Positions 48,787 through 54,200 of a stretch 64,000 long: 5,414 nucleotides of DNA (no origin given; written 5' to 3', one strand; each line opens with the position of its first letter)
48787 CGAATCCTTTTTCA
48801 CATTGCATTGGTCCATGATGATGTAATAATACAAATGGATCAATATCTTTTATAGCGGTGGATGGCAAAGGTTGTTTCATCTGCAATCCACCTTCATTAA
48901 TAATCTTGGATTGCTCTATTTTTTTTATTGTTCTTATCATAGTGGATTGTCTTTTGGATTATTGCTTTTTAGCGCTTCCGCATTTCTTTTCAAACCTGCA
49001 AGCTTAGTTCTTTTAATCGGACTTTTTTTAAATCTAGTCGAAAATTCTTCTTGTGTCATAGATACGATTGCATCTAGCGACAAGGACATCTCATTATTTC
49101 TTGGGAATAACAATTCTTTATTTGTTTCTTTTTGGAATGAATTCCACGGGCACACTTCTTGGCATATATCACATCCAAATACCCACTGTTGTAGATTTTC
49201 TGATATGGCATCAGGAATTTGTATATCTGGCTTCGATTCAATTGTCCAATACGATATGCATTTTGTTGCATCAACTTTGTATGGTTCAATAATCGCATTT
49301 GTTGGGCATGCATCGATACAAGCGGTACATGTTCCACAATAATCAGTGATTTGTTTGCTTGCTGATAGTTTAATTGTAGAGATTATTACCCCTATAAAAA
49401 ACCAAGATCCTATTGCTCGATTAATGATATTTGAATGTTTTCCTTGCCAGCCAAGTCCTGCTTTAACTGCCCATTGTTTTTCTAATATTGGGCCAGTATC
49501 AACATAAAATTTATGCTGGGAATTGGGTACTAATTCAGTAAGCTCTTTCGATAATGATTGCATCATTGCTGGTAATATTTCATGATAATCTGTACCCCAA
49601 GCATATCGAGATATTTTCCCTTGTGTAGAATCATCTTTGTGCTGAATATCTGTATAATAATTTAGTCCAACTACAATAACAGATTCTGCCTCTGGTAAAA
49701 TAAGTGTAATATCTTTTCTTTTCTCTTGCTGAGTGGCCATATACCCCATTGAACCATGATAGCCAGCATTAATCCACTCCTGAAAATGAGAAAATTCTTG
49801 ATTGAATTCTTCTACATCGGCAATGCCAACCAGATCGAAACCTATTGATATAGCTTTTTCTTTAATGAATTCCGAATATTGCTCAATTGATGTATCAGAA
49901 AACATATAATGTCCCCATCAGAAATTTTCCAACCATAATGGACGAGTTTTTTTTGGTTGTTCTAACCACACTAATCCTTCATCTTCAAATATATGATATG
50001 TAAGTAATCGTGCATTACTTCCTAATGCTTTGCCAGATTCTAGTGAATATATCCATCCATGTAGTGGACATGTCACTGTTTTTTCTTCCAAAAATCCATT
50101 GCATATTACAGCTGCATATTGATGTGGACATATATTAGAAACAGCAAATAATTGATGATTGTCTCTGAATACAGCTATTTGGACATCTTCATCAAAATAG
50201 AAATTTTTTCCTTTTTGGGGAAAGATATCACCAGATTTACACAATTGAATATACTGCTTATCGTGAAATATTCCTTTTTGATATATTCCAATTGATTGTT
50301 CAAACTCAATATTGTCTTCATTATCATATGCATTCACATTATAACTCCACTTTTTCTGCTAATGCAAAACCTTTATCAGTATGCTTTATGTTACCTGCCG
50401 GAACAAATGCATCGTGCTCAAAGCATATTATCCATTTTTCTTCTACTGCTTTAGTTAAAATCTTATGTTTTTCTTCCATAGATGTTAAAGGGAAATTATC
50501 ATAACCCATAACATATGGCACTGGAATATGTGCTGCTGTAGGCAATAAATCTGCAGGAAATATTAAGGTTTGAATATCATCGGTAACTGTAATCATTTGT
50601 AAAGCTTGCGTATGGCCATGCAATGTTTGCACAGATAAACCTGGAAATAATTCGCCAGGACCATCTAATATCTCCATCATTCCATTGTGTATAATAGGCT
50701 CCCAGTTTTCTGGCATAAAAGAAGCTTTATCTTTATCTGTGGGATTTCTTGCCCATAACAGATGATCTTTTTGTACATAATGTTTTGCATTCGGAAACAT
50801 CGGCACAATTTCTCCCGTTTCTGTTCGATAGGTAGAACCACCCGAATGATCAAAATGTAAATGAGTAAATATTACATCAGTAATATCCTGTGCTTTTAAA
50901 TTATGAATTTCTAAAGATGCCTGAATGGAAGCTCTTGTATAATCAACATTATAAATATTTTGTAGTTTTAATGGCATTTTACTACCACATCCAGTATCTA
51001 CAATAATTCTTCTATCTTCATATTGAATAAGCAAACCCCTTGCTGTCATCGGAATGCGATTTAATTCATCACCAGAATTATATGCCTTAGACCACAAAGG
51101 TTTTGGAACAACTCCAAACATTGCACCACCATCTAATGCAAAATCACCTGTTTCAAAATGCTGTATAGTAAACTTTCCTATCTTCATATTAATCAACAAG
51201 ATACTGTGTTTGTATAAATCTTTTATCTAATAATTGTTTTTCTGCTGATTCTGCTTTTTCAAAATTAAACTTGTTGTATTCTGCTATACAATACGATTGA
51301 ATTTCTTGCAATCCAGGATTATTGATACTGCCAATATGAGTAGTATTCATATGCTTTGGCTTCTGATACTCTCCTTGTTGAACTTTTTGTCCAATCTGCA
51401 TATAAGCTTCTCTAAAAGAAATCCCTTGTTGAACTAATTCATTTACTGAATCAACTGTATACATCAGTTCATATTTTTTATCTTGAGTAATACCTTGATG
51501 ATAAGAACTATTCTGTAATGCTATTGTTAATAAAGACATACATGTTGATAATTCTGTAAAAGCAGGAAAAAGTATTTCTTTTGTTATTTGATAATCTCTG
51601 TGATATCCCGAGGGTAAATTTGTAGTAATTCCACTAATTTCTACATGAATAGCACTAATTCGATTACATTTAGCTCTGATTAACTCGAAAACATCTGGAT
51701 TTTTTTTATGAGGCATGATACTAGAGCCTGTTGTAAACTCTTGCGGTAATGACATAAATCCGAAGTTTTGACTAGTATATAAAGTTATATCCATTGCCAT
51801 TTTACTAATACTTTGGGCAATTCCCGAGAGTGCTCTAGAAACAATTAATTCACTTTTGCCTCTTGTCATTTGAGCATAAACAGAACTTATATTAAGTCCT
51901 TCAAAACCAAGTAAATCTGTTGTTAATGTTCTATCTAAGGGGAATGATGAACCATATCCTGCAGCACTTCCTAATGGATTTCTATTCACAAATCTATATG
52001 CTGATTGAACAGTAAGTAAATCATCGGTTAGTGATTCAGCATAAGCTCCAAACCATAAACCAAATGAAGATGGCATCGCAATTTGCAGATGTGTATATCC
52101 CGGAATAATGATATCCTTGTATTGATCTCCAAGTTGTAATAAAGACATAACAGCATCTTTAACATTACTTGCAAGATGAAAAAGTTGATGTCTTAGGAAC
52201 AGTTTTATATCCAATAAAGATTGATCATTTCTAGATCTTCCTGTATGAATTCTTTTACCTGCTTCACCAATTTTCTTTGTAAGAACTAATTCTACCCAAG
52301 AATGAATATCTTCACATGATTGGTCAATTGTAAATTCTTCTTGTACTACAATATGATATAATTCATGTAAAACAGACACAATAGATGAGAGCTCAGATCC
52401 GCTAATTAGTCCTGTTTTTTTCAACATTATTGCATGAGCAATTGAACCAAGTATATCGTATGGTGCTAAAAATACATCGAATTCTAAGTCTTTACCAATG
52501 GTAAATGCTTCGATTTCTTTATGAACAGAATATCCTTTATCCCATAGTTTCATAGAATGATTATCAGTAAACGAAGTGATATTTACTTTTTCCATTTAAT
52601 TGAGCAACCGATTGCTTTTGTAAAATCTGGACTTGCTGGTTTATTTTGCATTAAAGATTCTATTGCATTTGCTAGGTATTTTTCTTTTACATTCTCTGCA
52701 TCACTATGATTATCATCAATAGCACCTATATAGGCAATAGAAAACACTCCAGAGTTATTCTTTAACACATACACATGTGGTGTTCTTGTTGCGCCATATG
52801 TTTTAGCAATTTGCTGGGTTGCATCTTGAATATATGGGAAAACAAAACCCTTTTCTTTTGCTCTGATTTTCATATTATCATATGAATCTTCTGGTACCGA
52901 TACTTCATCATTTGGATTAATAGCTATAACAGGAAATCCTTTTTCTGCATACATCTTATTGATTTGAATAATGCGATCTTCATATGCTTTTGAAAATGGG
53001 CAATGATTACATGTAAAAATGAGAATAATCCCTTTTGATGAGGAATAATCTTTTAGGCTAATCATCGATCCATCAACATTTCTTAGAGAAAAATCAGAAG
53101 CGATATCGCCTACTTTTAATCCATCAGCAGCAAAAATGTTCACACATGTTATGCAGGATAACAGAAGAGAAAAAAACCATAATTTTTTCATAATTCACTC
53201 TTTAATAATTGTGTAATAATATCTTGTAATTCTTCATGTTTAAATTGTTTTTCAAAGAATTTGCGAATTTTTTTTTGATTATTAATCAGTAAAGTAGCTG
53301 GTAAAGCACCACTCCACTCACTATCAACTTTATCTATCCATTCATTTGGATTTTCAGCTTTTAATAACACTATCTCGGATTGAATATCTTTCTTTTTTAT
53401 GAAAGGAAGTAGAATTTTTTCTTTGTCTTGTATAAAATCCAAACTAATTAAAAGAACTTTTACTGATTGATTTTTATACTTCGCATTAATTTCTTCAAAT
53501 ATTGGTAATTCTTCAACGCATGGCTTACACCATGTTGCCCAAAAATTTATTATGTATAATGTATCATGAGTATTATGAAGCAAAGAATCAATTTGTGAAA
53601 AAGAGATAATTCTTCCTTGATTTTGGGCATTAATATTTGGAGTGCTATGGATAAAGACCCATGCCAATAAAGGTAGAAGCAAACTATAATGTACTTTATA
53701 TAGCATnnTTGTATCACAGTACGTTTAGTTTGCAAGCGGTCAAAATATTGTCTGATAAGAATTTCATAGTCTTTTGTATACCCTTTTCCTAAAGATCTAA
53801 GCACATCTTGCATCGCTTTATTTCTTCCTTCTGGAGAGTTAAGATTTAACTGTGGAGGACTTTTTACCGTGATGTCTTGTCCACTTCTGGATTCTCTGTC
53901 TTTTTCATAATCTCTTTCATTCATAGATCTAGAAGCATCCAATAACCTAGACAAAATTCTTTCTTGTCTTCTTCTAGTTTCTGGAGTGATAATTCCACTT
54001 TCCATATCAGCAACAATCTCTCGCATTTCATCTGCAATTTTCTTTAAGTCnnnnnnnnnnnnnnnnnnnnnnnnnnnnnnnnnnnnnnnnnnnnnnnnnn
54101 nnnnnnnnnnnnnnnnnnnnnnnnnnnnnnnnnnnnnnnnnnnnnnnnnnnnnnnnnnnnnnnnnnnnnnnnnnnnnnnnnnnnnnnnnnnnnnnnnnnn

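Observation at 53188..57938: Uncharacterised envelope module: DUF4159-like secreted protein plus 1163-aa double-TM giant coiled-coil protein, translationally coupled to two periplasmic thiol-disulfide oxidoreductases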

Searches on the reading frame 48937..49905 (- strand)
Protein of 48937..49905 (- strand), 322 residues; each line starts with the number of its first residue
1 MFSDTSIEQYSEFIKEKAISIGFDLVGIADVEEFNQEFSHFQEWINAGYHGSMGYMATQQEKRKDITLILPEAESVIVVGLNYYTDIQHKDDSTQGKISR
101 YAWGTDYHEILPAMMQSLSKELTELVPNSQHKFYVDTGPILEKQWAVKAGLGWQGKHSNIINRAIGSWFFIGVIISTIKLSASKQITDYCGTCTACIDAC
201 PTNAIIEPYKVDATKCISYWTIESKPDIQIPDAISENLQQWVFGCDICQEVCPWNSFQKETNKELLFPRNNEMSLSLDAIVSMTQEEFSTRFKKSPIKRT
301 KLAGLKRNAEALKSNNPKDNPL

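Call 76: search_protein_families(library=ncbifam, proteins=[window:48937-49905:-], max_evalue=0.00001)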
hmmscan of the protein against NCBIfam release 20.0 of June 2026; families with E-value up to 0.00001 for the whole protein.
window:48937-49905:- (322 aa): 4 families
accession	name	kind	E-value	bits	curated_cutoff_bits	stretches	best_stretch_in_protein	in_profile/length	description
TIGR00276.1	TIGR00276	equivalog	5e-101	338.1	200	1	14-318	1-307/337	tRNA epoxyqueuosine(34) reductase QueG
TIGR02486.1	RDH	subfamily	9.2e-12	45.4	160.35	1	7-257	6-280/314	reductive dehalogenase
NF058577.1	FdxA_fam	equivalog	3.7e-06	27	65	0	185-218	4-40/52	4Fe-4S ferredoxin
NF040864.1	HgcB_ferredoxin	equivalog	9.3e-06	25.4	99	0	241-271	15-45/93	mercury methylation ferredoxin HgcB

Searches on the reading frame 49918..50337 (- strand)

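Call 76: search_protein_families(library=ncbifam, proteins=[window:49918-50337:-], max_evalue=0.00001)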
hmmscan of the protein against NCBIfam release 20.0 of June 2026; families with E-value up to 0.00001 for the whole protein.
window:49918-50337:- (139 aa): 7 families
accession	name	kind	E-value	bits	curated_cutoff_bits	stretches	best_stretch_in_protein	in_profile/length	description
TIGR02378.1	nirD_assim_sml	equivalog_domain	3.6e-18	65.6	74.65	1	30-126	3-104/105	nitrite reductase small subunit NirD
NF007422.0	PRK09965.1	equivalog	4.7e-15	55.5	113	1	30-130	4-103/106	bifunctional 3-phenylpropionate/cinnamic acid dioxygenase ferredoxin subunit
NF042948.2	3PPDioc_HcaC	equivalog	1.3e-12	47.9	150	1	30-127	4-102/105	3-phenylpropionate/cinnamic acid dioxygenase ferredoxin subunit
NF041683.1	ant_diox_AndAb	equivalog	1.7e-11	44.2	150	1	50-104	22-75/100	anthranilate 1,2-dioxygenase ferredoxin subunit AndAb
NF007066.0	PRK09511.1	equivalog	2.9e-09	37.2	135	1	28-114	3-95/108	nitrite reductase small subunit NirD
TIGR02377.1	MocE_fam_FeS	subfamily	1.6e-07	31.2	136.15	1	29-123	2-97/101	MocE family 2Fe-2S type ferredoxin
NF052579.1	BetMthstMoxSdmAMthl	equivalog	5e-07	29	600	1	52-103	40-102/351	4beta-methylsterol monooxygenase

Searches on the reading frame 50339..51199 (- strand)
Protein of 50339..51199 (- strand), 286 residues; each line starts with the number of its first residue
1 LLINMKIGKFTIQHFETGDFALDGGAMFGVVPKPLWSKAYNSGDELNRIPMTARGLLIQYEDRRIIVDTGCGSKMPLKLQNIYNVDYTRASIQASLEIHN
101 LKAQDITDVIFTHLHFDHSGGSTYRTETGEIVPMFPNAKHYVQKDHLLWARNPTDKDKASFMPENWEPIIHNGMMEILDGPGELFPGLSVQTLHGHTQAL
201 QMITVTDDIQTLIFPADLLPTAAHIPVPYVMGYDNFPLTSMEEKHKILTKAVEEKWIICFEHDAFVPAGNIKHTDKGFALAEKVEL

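Call 76: search_protein_families(library=ncbifam, proteins=[window:50339-51199:-], max_evalue=0.00001)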
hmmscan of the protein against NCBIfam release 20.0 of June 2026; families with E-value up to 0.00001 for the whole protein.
window:50339-51199:- (286 aa): 4 families
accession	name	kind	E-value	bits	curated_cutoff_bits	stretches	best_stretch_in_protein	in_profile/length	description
NF047919.1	lactonase_YtnP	equivalog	3.2e-62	210.2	425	1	6-269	1-260/274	YtnP family quorum-quenching lactonase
NF047979.1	lactonase_AidB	equivalog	1.1e-13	51.1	360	1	6-280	5-268/271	AidB family quorum-quenching N-acyl homoserine lactonase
NF047925.1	pyridox_lacton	equivalog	1e-11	45.2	325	1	22-263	9-253/268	4-pyridoxolactonase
NF045699.1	AHLLactAiiA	equivalog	1e-08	34.7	375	1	89-242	79-218/251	quorum-quenching N-acyl homoserine lactonase AiiA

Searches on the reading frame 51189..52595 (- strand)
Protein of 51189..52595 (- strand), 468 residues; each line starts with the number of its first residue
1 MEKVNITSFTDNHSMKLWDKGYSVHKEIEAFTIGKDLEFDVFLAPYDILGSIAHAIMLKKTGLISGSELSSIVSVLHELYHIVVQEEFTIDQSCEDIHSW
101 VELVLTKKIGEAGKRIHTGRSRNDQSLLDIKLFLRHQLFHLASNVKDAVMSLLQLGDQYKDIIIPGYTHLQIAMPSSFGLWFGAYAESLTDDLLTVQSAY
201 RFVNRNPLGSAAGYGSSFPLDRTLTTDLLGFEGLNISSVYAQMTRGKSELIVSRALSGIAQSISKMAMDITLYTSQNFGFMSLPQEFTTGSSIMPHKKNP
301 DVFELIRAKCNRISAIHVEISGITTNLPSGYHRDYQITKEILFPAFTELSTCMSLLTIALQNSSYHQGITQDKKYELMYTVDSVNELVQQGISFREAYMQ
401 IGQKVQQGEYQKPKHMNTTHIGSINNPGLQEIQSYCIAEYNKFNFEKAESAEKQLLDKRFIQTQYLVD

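Call 4: search_protein_families(library=pfam, proteins=[window:51189-52595:-], max_evalue=0.01)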
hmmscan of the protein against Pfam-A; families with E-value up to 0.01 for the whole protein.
window:51189-52595:- (468 aa): 2 families
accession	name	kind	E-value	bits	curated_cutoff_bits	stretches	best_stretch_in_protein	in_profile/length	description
PF00206.25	Lyase_1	-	9.4e-51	173.5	27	1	38-313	19-310/312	Lyase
PF14698.11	ASL_C2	-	0.0056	17.5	27.3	0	384-412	8-36/69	Argininosuccinate lyase C-terminal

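Call 76: search_protein_families(library=ncbifam, proteins=[window:51189-52595:-], max_evalue=0.00001)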
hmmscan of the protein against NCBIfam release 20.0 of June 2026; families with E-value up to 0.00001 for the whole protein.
window:51189-52595:- (468 aa): 18 families
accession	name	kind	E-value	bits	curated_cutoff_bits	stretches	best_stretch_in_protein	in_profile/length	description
TIGR00838.1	argH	equivalog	1.5e-97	327.5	279.5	1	25-411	11-396/455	argininosuccinate lyase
NF008964.0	PRK12308.1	equivalog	1e-74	252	657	1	15-407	1-394/624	argininosuccinate lyase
NF005000.0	PRK06389.1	equivalog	3.5e-58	197.7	388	1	15-432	1-409/434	argininosuccinate lyase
NF002563.0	PRK02186.1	subfamily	8.1e-44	150.1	625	1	53-412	447-808/890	argininosuccinate lyase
NF052535.1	CoM_syn_XcbC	exception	1.4e-36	126.4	575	1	49-424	41-411/495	2-phosphosulfolactate phosphatase XcbC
NF005218.0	PRK06705.1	equivalog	3.6e-32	111.8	883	1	53-313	47-306/502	argininosuccinate lyase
TIGR00928.1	purB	equivalog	7.9e-24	84.2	326.2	1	96-407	72-387/436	adenylosuccinate lyase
TIGR02426.1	protocat_pcaB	equivalog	1.3e-16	60.4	355.75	1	60-315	37-290/338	3-carboxy-cis,cis-muconate cycloisomerase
NF008909.0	PRK12273.1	subfamily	5.1e-16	58.6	510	1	118-320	139-349/474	aspartate ammonia-lyase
TIGR00839.1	aspA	equivalog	2.9e-12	46.3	681.2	1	116-313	132-337/468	aspartate ammonia-lyase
NF006500.1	PRK08937.2-4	subfamily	1.8e-11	43.5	626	1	110-360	95-342/448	adenylosuccinate lyase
NF006554.0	PRK09053.1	equivalog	5e-11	42.1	595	1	108-300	95-288/453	3-carboxy-cis,cis-muconate cycloisomerase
NF004631.0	PRK05975.1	equivalog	2e-09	36.9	371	1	105-307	90-289/352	3-carboxy-cis,cis-muconate cycloisomerase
TIGR00979.1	fumC_II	equivalog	2.8e-09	36.3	664.75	1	151-317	167-341/458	class II fumarate hydratase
NF006764.0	PRK09285.1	equivalog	1e-08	34.1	446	1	107-305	108-309/456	adenylosuccinate lyase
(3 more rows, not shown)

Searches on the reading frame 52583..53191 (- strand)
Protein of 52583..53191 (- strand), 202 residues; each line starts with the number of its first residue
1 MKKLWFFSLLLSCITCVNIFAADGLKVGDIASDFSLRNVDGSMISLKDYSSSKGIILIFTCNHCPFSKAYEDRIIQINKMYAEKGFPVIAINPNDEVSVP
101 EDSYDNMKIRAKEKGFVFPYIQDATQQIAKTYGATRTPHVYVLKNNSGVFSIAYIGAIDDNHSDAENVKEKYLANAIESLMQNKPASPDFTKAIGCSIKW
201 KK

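Call 4: search_protein_families(library=pfam, proteins=[window:52583-53191:-], max_evalue=0.01)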
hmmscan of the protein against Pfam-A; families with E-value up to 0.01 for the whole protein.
window:52583-53191:- (202 aa): 5 families
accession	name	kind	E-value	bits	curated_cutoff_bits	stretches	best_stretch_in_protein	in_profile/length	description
PF00578.27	AhpC-TSA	-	1.1e-16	61.3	26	1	27-144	1-116/124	AhpC/TSA family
PF08534.16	Redoxin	-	5.6e-13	49.4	26.6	1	26-168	1-147/148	Redoxin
PF13905.12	Thioredoxin_8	-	1.7e-07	31.9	27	1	55-146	4-91/94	Thioredoxin-like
PF13098.12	Thioredoxin_2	-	0.00024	21.9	27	1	52-149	5-86/104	Thioredoxin-like domain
PF00255.25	GSHPx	-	0.0066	16.5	27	0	33-94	3-62/108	Glutathione peroxidase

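Call 5: search_protein_families(library=ncbifam, proteins=[window:52583-53191:-], max_evalue=0.01)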
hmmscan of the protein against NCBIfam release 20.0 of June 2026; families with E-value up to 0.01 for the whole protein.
window:52583-53191:- (202 aa): 5 families
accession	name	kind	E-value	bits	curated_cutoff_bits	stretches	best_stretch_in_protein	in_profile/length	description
NF002854.0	PRK03147.1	subfamily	3.1e-13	50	170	1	22-152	33-155/176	thiol-disulfide oxidoreductase ResA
NF006960.0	PRK09437.1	equivalog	5.4e-05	23.1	140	1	24-158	3-126/156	thioredoxin-dependent thiol peroxidase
NF038285.1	deiodinase_rel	hypoth_equivalog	0.00013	21.5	250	1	23-83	174-235/347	deiodinase family protein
NF007900.0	PRK10606.1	equivalog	0.00074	19.1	270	1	34-105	8-77/183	glutathione peroxidase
NF041202.1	StoA_CxxC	exception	0.00084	19.2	210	1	12-158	14-152/163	endospore biogenesis thiol-disulfide oxidoreductase StoA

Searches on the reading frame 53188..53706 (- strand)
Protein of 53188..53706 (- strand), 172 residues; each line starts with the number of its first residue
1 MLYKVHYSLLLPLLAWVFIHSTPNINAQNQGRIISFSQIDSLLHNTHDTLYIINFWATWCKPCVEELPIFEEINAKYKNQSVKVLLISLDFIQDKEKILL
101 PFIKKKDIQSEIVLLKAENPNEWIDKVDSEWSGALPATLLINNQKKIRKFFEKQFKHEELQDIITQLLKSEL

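Call 4: search_protein_families(library=pfam, proteins=[window:53188-53706:-], max_evalue=0.01)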
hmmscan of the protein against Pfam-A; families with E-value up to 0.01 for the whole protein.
window:53188-53706:- (172 aa): 4 families
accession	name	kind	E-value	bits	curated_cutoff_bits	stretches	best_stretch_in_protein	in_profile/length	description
PF00578.27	AhpC-TSA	-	7.7e-12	45.7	26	1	23-149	6-123/124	AhpC/TSA family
PF08534.16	Redoxin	-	5.6e-08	33.1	26.6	1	51-160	31-141/148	Redoxin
PF00085.26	Thioredoxin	-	7.2e-08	32.8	23.5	1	45-94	16-61/103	Thioredoxin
PF13905.12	Thioredoxin_8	-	1.4e-06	29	27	1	50-116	3-65/94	Thioredoxin-like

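Call 5: search_protein_families(library=ncbifam, proteins=[window:53188-53706:-], max_evalue=0.01)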
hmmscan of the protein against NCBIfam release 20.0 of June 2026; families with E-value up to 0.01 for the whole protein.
window:53188-53706:- (172 aa): 13 families
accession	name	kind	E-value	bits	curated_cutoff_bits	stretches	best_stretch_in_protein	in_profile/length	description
NF002854.0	PRK03147.1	subfamily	1.5e-15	57.6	170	1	51-166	65-171/176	thiol-disulfide oxidoreductase ResA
NF047696.1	ThlDiSintTplARhiz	equivalog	8e-11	42.1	230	1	50-142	99-188/219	thiol:disulfide interchange protein TlpA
NF041202.1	StoA_CxxC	exception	2e-10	40.8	210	1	50-149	54-146/163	endospore biogenesis thiol-disulfide oxidoreductase StoA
TIGR01068.1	thioredoxin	equivalog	1e-08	35.2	96.8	1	46-90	12-55/101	thioredoxin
NF008229.0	PRK10996.1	equivalog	2.3e-08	33.9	125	1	38-86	44-89/141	thioredoxin TrxC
NF047697.1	ThioredTrxAClost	equivalog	2.6e-06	27.6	140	1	47-83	16-51/105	thioredoxin TrxA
TIGR00385.1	dsbE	subfamily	2.6e-06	27.1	123.15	1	46-76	61-91/173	DsbE family thiol:disulfide interchange protein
TIGR01126.1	pdi_dom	equivalog_domain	4.1e-06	27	107.2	1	39-95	6-61/105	protein disulfide-isomerase domain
NF006898.0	PRK09381.1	equivalog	2.2e-05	24.8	138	1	47-80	20-53/109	thioredoxin TrxA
NF041054.1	WAxxUGC_long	equivalog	0.00042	19.7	300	1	52-92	108-147/354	ResA-like WAxxUGC motif-containing protein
TIGR01130.1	ER_PDI_fam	subfamily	0.0011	18.7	344.25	1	46-90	363-404/476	protein disulfide-isomerase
NF010625.0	PRK14018.1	equivalog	0.0029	16.2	522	1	48-95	56-104/521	bifunctional peptide-methionine (S)-S-oxide reductase MsrA/peptide-methionine (R)-S-oxide reductase MsrB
NF045694.1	seleno_TsoB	exception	0.003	15.7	805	1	48-109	474-535/572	rhodanese/DsbD fusion-like selenoprotein TsoB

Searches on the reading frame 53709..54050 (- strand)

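Call 80: search_protein_families(library=pfam, proteins=[window:53709-54050:-], max_evalue=10)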
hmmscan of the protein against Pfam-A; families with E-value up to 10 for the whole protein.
window:53709-54050:- (114 aa): 2 families
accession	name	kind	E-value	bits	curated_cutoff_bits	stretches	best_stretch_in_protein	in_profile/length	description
PF10410.14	DnaB_bind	-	0.0029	18.3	20.6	1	67-87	11-31/56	DnaB-helicase binding domain of primase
PF05120.17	GvpG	-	0.15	12.7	30.6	1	1-38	29-66/67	Gas vesicle protein G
